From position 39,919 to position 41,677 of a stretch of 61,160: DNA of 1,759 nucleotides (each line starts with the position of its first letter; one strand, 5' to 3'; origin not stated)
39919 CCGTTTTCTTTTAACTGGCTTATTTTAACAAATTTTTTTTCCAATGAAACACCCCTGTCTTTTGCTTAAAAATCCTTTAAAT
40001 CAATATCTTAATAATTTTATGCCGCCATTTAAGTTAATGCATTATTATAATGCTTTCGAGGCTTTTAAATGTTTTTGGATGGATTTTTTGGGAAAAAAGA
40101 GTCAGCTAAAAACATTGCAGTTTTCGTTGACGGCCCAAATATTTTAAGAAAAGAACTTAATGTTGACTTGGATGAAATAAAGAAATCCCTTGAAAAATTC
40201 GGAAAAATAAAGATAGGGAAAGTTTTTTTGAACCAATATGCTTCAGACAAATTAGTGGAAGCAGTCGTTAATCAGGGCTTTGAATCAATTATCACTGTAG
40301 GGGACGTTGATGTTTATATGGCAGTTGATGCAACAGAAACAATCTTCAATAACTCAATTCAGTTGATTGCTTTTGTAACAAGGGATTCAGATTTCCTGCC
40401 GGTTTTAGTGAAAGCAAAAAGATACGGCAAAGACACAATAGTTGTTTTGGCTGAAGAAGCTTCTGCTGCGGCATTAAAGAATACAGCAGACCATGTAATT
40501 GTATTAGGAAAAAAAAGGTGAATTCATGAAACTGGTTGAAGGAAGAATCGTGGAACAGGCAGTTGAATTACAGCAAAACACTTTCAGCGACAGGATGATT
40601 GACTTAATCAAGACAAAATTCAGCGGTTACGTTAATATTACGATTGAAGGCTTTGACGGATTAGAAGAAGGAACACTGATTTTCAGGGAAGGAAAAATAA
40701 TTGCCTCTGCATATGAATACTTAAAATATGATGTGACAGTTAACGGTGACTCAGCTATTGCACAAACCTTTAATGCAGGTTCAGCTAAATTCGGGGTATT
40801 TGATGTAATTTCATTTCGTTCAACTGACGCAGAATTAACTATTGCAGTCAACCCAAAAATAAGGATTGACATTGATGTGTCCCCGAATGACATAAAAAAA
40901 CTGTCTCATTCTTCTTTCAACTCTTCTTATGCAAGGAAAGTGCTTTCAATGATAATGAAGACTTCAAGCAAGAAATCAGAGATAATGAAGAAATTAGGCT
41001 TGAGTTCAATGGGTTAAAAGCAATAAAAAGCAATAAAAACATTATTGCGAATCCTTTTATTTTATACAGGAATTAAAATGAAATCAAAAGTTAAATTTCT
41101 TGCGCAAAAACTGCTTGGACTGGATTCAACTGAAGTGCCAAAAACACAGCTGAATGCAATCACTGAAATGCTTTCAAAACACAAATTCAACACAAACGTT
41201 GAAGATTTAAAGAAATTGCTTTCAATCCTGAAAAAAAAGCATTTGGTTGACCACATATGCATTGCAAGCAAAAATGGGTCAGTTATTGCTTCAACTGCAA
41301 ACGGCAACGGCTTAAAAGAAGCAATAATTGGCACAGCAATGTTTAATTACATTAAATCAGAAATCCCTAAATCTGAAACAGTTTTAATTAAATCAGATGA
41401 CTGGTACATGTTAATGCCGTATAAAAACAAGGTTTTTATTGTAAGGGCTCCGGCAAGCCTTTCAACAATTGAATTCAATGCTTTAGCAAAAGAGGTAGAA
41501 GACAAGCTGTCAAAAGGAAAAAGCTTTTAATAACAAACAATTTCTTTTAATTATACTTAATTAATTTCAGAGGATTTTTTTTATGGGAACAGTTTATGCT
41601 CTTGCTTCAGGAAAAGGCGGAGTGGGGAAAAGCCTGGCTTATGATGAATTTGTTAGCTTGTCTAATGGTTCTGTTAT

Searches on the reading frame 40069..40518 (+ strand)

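Call 24: search_protein_families(library=pfam, proteins=[window:40069-40518:+], max_evalue=0.1)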
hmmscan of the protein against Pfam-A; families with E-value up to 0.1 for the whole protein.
window:40069-40518:+ (150 aa): 1 family
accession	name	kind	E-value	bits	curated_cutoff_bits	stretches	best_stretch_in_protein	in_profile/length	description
PF01936.24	NYN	-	3.1e-25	89.8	24.2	1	15-146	1-144/145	NYN domain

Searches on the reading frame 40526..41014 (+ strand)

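Call 24: search_protein_families(library=pfam, proteins=[window:40526-41014:+], max_evalue=0.1)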
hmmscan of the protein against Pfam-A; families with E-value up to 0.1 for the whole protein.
window:40526-41014:+ (163 aa): 1 family
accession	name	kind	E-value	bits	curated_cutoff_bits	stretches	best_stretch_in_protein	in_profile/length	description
PF09987.14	DUF2226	-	2.5e-08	34.2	22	1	15-159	11-160/252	Uncharacterized protein conserved in archaea (DUF2226)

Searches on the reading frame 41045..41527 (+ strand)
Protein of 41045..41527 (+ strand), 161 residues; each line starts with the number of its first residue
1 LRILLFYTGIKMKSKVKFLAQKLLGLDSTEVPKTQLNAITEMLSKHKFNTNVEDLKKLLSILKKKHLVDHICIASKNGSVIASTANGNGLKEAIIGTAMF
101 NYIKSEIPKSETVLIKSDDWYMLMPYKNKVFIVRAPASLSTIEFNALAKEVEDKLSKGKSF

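Call 24: search_protein_families(library=pfam, proteins=[window:41045-41527:+], max_evalue=0.1)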
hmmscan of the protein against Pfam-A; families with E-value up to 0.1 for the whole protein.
window:41045-41527:+ (161 aa): 1 family
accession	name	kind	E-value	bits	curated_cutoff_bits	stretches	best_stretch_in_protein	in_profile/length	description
PF01335.27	DED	-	0.045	14.4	35.9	1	14-71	18-76/82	Death effector domain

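Call 70: predict_structure(alignment_id=A4)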
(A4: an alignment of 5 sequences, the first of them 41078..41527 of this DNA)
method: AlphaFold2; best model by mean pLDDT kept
length: 150 residues; sequences in the alignment: 5
mean_pLDDT: 55.0   pTM: 0.34
mean pLDDT of the five models: 55.0, 47.9, 46.8, 45.4, 44.9
residues with pLDDT >= 90: 0; 70-90: 7; 50-70: 102; < 50: 41
segments of 3 or more residues with pLDDT < 50: 34-39, 47-59, 77-80, 148-150
pLDDT, mean of each block of 10 residues (from residue 1): 57 54 57 49 50 43 54 52 54 50 53 61 62 70 59
secondary structure, 60 per line:
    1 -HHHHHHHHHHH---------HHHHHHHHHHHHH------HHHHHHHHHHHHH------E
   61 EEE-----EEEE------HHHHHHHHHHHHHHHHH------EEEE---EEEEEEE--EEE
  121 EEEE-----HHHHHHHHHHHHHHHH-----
elements in order: H2-12 H22-34 H41-53 E60-63 E69-72 H79-95 E102-105 E109-115 E118-124 H130-145

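Call 72: search_solved_structures(query=A4, max_evalue=10)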
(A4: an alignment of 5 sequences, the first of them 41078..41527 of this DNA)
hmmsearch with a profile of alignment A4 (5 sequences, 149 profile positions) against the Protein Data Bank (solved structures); distinct sequences matched with E-value up to 10: 4.
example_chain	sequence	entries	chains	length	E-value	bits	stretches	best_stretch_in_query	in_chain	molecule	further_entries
2l9b_B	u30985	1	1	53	0.23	14.4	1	16-53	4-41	mRNA 3'-end-processing protein RNA14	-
4kqc_A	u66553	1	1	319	0.68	12.9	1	35-95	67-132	Periplasmic binding protein/LacI transcriptional regulator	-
4hi7_A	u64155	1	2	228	0.84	12.6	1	2-30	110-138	GI20122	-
9rxk_B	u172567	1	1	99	1.1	12.2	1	22-55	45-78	Secreted effector PIT2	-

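Call 73: fold_search(model_id=the predicted structure, library=pdb)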
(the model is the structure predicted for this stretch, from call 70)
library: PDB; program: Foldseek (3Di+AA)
matches with E <= 10: 406; with E <= 0.001: 0
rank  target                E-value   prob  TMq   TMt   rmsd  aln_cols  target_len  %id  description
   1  5x6u_B                8.0e-02  0.95  0.38  0.46   6.7        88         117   12  Crystal structure of human heteropentameric complex (released 2017-12-06)
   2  5y3a_G                1.1e-01  0.91  0.38  0.49   6.9        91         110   12  Crystal structure of Ragulator complex (p18 49-161) (released 2017-12-27)
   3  6nzd_F                1.2e-01  0.28  0.27  0.19  14.1       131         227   10  Cryo-EM Structure of the Lysosomal Folliculin Complex (FLCN-FNIP2-RagA-RagC-Ragulator) (released 2019-11-06)
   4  5y39_G                1.4e-01  0.91  0.37  0.45   6.9        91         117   12  Crystal structure of Ragulator complex (p18 76-145) (released 2017-12-06)
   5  5y39_B                1.8e-01  0.82  0.36  0.44   6.8        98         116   14  Crystal structure of Ragulator complex (p18 76-145) (released 2017-12-06)
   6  6ehp_B                1.8e-01  0.77  0.34  0.43   6.9        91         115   15  The crystal structure of the human LAMTOR complex (released 2017-10-04)
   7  1veu_B                2.7e-01  0.63  0.34  0.39   7.0        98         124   15  Crystal structure of the p14/MP1 complex at 2.15 A resolution (released 2004-08-03)
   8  1z09_MODEL_1_A        2.7e-01  0.41  0.29  0.42  13.8        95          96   18  Solution structure of km23 (released 2005-08-02)
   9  9hcd_u                3.1e-01  0.09  0.16  0.18  13.1       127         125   12  Mouse mitoribosome large subunit assembly intermediate (with uL16m) bound to MRM3-dimer, DDX28 and the MALSU-L0R8F8-mt (released 2025-06-11)
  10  6ces_A                3.9e-01  0.20  0.31  0.19  14.5       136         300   10  Cryo-EM structure of GATOR1-RAG (released 2018-03-28)
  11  5y3a_B                4.7e-01  0.66  0.37  0.47   6.9        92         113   13  Crystal structure of Ragulator complex (p18 49-161) (released 2017-12-27)
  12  5yk3_l                5.3e-01  0.54  0.34  0.40   6.8        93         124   15  human Ragulator complex (released 2019-01-23)
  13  7yh1_A                6.7e-01  0.25  0.33  0.41  12.8       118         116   16  Roadblock from Candidatus Prometheoarchaeum syntrophicum strain MK-D1 (released 2023-07-19)
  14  6y3z_A                7.2e-01  0.05  0.19  0.14  15.1       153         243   12  Crystal structure of the Pby1 ATP-grasp enzyme bound to the S. cerevisiae mRNA decapping complex (Dcp1-Dcp2-Edc3) (released 2020-04-29)
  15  5yk3_G                8.1e-01  0.44  0.35  0.41   6.7        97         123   14  human Ragulator complex (released 2019-01-23)
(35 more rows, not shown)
